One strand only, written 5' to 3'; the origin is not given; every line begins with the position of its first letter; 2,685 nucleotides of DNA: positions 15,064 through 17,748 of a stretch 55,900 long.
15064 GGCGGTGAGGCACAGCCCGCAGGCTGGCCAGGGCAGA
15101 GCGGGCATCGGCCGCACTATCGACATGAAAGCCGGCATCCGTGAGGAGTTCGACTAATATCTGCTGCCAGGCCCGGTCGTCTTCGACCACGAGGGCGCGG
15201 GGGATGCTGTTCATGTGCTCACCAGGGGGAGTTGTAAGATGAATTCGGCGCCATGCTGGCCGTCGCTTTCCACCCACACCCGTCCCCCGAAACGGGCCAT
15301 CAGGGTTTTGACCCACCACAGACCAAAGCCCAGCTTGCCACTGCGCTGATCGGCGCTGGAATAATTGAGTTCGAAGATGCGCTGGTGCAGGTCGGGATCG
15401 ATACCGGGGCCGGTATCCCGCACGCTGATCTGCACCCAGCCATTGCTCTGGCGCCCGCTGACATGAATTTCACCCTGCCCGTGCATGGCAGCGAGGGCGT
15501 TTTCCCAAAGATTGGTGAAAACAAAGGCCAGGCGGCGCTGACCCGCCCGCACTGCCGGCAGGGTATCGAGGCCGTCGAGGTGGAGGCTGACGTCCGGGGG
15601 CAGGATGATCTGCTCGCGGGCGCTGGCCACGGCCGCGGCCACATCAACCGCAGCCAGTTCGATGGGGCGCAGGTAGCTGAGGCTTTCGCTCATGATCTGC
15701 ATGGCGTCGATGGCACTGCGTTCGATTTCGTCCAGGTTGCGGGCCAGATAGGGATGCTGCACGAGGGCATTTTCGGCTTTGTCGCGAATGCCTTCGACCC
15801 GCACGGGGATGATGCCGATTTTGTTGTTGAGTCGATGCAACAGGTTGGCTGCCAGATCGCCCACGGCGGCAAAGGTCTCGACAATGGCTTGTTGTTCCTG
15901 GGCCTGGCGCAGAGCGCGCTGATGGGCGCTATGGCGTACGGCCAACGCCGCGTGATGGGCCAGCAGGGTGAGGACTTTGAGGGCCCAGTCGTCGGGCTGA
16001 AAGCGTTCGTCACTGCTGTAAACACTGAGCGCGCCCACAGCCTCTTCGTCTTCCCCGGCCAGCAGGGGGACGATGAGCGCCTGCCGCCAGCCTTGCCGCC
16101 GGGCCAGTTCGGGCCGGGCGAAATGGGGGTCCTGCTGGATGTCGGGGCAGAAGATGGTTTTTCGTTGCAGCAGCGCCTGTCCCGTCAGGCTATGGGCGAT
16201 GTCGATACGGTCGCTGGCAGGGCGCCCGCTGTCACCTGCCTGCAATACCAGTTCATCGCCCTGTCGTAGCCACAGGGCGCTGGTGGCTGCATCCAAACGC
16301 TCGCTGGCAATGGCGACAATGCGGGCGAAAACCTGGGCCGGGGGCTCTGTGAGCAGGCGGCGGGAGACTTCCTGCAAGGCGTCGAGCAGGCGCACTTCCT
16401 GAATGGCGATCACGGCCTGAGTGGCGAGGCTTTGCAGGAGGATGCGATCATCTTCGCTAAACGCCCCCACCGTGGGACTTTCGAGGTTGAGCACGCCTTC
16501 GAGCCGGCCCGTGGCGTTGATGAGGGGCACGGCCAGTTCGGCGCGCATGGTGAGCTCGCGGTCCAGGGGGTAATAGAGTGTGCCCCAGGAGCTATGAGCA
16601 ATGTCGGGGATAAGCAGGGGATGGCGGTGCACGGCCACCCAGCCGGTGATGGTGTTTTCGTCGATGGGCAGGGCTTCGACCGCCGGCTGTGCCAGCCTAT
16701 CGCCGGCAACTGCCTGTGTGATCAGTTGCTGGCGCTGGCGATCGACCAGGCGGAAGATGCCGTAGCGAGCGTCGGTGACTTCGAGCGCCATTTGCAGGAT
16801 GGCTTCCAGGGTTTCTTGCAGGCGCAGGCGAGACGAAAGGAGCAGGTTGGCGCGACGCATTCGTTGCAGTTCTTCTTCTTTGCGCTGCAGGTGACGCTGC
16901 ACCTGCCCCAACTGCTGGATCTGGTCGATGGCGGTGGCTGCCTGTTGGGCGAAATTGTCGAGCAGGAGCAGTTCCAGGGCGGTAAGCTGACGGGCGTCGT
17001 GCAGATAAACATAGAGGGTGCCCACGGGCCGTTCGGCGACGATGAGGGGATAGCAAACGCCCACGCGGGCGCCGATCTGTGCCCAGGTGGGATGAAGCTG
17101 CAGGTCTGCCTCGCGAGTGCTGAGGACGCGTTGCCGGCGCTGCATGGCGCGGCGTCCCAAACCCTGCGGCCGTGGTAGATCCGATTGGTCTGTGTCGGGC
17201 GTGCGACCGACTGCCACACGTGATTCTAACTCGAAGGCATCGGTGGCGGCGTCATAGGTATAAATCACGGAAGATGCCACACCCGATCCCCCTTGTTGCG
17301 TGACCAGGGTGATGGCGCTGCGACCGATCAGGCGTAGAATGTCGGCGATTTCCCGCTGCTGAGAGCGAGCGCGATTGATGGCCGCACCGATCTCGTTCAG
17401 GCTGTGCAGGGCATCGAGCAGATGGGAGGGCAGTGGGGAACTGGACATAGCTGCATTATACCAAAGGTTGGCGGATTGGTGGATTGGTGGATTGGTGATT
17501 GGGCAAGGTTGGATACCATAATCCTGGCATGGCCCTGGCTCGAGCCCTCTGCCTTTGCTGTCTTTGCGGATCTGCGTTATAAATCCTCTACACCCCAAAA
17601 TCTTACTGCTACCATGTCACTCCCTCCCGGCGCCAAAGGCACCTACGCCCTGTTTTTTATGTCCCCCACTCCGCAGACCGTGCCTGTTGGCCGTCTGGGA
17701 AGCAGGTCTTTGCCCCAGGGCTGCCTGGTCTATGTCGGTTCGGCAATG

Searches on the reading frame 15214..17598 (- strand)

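Call 51: search_protein_families(library=pfam, proteins=[window:15214-17598:-], max_evalue=0.001)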
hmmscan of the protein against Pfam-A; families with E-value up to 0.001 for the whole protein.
window:15214-17598:- (795 aa): 5 families
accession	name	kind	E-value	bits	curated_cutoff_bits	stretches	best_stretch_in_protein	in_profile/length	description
PF13185.12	GAF_2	-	2.6e-49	167.4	28.6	3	260-400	4-136/136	GAF domain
PF01590.32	GAF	-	4.3e-40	137.8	22.4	3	260-399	2-133/133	GAF domain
PF13492.12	GAF_3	-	1.1e-25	90.9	27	3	260-400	2-128/129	GAF domain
PF02518.31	HATPase_c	-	8.9e-22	78.1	26.4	1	687-792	3-109/111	Histidine kinase-, DNA gyrase B-, and HSP90-like ATPase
PF13581.12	HATPase_c_2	-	0.00044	20.7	27.4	0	694-769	40-111/127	Histidine kinase-like ATPase domain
